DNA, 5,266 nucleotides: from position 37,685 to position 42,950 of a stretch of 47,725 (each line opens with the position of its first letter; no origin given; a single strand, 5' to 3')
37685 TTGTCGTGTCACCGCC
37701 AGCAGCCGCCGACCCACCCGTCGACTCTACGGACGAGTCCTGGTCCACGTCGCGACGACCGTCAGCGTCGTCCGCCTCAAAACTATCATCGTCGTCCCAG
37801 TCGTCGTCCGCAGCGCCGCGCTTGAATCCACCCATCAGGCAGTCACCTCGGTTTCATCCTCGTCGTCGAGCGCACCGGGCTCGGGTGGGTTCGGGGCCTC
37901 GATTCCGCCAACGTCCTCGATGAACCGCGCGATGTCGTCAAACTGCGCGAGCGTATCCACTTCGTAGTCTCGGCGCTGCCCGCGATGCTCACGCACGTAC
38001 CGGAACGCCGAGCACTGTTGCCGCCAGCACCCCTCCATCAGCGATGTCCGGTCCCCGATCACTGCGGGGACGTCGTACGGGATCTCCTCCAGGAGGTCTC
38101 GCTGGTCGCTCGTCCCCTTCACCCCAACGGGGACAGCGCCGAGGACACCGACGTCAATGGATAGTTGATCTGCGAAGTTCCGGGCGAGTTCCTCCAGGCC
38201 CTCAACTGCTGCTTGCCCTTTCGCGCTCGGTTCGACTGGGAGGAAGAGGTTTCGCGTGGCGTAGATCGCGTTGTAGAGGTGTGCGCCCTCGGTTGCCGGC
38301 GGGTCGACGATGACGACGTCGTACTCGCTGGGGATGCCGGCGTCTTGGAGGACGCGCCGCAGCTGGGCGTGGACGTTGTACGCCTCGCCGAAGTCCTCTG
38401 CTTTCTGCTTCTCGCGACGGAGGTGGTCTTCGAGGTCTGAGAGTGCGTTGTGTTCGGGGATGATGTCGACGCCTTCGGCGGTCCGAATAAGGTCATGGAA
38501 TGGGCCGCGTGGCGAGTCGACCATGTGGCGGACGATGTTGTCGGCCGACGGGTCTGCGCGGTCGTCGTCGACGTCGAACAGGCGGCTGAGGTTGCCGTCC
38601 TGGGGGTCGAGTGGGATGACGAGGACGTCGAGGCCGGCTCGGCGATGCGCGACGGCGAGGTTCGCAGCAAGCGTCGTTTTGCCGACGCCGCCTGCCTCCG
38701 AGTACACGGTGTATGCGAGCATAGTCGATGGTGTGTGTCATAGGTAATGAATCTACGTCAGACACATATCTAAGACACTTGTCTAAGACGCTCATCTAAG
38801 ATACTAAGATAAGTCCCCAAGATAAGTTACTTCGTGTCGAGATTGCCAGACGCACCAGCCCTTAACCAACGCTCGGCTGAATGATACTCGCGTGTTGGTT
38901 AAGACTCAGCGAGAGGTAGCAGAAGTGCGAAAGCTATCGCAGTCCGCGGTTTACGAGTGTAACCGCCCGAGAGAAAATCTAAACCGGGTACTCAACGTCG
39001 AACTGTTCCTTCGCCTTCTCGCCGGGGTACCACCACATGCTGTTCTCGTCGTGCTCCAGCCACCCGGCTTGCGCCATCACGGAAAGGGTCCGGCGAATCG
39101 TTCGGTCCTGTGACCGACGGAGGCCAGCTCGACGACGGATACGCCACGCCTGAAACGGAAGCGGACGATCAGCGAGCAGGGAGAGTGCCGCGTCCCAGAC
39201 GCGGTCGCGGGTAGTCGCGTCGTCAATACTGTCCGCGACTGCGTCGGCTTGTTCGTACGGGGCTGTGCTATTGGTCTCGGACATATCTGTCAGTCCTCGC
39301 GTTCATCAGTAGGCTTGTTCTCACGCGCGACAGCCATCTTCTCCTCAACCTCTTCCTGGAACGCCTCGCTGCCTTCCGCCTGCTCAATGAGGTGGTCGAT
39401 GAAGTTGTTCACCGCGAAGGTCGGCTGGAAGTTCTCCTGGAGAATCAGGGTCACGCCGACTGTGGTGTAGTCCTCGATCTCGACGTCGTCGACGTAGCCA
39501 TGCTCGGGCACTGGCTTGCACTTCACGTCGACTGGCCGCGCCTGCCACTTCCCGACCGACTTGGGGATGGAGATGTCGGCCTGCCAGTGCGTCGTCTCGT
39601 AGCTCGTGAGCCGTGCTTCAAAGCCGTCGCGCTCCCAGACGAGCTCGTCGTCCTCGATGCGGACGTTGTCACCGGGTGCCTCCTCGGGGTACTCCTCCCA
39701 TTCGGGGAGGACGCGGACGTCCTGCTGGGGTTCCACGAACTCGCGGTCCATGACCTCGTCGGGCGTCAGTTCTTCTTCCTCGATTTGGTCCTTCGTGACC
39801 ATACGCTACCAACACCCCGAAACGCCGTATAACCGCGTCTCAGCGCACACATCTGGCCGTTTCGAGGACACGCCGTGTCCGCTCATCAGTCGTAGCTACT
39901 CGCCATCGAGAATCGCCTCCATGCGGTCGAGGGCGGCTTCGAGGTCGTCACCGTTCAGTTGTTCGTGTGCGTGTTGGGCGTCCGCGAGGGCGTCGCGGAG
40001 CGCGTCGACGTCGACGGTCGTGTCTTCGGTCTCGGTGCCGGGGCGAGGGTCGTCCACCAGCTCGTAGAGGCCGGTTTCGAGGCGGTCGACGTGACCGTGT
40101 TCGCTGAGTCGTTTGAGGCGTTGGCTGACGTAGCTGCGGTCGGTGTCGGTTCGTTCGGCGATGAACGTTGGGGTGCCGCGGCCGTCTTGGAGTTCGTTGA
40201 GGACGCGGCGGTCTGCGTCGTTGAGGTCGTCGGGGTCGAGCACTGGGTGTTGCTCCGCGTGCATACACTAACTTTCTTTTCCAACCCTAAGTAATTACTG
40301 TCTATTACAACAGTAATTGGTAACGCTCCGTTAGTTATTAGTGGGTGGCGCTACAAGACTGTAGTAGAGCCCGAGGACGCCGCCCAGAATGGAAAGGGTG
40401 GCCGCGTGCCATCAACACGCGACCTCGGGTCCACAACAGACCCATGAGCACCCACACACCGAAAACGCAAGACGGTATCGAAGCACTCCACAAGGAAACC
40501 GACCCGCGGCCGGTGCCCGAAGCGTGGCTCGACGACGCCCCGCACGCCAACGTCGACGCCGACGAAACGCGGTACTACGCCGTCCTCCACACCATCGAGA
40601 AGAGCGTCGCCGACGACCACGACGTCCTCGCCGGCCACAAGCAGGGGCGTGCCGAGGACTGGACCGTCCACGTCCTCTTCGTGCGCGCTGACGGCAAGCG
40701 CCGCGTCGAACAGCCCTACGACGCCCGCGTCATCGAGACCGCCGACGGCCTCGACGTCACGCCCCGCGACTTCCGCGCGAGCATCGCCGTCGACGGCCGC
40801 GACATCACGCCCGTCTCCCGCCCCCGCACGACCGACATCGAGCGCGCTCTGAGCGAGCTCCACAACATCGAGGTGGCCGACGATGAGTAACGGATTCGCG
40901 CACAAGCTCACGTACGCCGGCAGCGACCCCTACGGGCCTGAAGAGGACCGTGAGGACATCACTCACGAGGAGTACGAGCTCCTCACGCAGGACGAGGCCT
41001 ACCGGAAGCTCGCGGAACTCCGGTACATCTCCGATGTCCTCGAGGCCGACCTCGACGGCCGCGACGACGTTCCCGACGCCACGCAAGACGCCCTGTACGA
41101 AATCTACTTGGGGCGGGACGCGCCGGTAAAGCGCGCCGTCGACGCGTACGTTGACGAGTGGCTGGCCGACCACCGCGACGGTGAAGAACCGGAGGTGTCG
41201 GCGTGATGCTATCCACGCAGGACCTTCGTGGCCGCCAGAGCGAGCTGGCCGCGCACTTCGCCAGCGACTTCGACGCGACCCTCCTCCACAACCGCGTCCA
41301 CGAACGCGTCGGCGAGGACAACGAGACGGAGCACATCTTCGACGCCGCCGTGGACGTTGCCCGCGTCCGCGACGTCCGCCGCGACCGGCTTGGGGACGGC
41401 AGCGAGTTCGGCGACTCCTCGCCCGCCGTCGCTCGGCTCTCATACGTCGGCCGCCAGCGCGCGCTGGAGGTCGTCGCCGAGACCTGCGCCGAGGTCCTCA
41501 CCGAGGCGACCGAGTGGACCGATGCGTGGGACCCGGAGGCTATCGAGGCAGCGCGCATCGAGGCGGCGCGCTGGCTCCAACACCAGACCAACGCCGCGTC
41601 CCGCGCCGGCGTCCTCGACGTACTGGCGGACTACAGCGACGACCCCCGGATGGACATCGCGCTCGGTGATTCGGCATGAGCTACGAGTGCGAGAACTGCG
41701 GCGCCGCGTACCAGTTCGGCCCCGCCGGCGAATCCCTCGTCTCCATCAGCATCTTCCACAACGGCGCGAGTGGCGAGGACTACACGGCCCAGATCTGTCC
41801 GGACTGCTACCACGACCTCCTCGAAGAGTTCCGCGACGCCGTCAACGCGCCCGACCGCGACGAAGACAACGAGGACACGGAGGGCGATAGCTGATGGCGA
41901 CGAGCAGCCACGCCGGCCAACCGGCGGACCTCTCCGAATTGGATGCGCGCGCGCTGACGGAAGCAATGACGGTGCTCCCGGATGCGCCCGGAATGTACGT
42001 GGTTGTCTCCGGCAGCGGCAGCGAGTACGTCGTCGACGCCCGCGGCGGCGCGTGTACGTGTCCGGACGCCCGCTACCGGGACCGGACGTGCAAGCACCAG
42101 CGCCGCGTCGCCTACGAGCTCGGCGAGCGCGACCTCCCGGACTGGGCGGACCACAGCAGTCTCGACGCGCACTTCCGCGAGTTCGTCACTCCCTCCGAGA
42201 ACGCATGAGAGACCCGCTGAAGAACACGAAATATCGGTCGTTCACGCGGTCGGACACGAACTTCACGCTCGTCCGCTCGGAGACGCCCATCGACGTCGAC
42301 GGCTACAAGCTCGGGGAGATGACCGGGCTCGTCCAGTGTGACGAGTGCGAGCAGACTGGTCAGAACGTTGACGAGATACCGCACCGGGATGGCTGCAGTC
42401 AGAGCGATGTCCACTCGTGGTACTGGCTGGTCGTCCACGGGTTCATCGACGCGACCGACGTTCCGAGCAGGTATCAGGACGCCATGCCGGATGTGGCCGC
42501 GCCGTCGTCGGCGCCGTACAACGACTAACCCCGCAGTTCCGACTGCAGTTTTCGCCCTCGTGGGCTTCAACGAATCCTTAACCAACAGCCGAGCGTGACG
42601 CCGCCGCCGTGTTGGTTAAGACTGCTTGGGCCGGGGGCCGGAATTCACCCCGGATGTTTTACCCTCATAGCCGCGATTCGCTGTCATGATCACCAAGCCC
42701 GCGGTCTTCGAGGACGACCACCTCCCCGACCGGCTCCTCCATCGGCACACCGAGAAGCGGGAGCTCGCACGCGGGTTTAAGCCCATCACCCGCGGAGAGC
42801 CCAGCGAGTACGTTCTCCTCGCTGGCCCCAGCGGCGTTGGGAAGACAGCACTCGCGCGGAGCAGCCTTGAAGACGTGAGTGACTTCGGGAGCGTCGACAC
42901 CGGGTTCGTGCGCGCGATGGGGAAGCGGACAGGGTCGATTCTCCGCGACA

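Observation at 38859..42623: Two near-identical hairpin elements bracket the divergent regulatory operons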

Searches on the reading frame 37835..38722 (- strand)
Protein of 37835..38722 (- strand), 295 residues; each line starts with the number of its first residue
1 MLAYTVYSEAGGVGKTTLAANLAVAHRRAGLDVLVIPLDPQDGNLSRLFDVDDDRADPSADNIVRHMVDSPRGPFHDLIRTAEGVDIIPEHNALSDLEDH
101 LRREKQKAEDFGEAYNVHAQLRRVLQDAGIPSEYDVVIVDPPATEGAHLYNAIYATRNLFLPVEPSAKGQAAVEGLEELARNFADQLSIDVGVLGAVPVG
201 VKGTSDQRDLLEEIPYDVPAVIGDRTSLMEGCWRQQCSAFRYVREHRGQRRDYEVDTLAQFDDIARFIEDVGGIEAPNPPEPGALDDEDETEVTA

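Call 11: search_protein_families(library=pfam, proteins=[window:37835-38722:-], max_evalue=0.01)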
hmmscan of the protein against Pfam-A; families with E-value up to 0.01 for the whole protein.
window:37835-38722:- (295 aa): 6 families
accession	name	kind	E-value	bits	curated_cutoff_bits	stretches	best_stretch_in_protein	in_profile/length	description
PF13614.12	AAA_31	-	3.5e-20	73.1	27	1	6-182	6-163/177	AAA domain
PF01656.29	CbiA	-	6.8e-13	49.1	25.4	1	5-229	2-116/125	CobQ/CobB/MinD/ParA nucleotide binding domain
PF02374.21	ArsA_ATPase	-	1.3e-06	28.3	24.3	1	10-144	9-135/305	Anion-transporting ATPase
PF10609.15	ParA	-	6.6e-06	26.2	27.1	1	5-62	7-64/246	NUBPL iron-transfer P-loop NTPase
PF06564.18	CBP_BcsQ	-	6.3e-05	23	21.3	1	10-154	10-136/234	Cellulose biosynthesis protein BcsQ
PF09140.17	MipZ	-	0.0003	20.6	20.7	0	8-50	7-49/262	ATPase MipZ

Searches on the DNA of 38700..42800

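Call 22: search_rna_families(source=window, start=38700, end=42800, threshold=evalue, max_evalue=10)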
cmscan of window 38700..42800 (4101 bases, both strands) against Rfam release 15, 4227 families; matches with E-value up to 10: 3.
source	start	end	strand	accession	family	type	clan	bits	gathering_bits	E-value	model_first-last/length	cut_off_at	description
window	40695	40753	-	RF03917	mir-4449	Gene; miRNA;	-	20.3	71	9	1-69/69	no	mir-4449 microRNA precursor family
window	42632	42673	-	RF01277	snoU54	Gene; snRNA; snoRNA; CD-box;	CL00008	16.8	35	9.3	1-67/67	no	Small nucleolar RNA U54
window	39198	39245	+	RF03684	mir-1990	Gene; miRNA;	-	16.6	63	4.5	15-61/75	no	mir-1990 microRNA precursor family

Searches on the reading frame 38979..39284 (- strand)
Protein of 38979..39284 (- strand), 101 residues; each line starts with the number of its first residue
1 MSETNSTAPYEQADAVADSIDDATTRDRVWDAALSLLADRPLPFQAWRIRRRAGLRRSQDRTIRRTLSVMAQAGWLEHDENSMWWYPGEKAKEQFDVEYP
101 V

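Call 11: search_protein_families(library=pfam, proteins=[window:38979-39284:-], max_evalue=0.01)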
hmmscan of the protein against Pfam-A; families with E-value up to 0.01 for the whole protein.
window:38979-39284:- (101 aa): 1 family
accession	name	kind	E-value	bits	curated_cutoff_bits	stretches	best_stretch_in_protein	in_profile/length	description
PF05719.16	GPP34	-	0.00016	22.2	29.1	1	15-85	50-114/201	Golgi phosphoprotein 3 (GPP34)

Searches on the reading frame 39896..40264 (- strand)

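Call 11: search_protein_families(library=pfam, proteins=[window:39896-40264:-], max_evalue=0.01)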
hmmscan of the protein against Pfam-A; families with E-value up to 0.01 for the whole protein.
window:39896-40264:- (122 aa): 10 families
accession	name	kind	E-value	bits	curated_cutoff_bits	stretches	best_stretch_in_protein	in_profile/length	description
PF12802.13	MarR_2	-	5.6e-08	33.3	27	1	13-62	2-53/61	MarR family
PF13412.12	HTH_24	-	2.7e-05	24.1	21.9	1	14-57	1-45/48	Winged helix-turn-helix DNA-binding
PF24034.1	DUF7343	-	6e-05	23.2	27.6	1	18-70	5-59/62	Domain of unknown function (DUF7343)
PF13404.12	HTH_AsnC-type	-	0.00014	22.1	27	1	15-53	2-41/42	AsnC-type helix-turn-helix domain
PF25213.1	HVO_A0261_N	-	0.0013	19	35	1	19-69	14-63/86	HVO_A0261 N-terminal domain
PF09339.16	HTH_IclR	-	0.0036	17.5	22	1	27-61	16-50/52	IclR helix-turn-helix domain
PF12840.13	HTH_20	-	0.0038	17.6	27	1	19-57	7-46/51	Helix-turn-helix domain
PF24270.1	HTH_Cmi2_C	-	0.0046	17.6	27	0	20-63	79-122/125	Cmi2, C-terminal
PF24033.1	DUF7342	-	0.0048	17.3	31.6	0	19-68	8-59/150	Family of unknown function (DUF7342)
PF01047.28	MarR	-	0.0054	17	24.6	1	31-62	19-50/59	MarR family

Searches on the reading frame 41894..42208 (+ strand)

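Call 11: search_protein_families(library=pfam, proteins=[window:41894-42208:+], max_evalue=0.01)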
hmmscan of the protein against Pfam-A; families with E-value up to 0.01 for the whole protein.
window:41894-42208:+ (104 aa): 1 family
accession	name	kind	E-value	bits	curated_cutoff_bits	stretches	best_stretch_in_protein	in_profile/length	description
PF04434.22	SWIM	-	0.0037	17.2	19.6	1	45-76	1-37/38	SWIM zinc finger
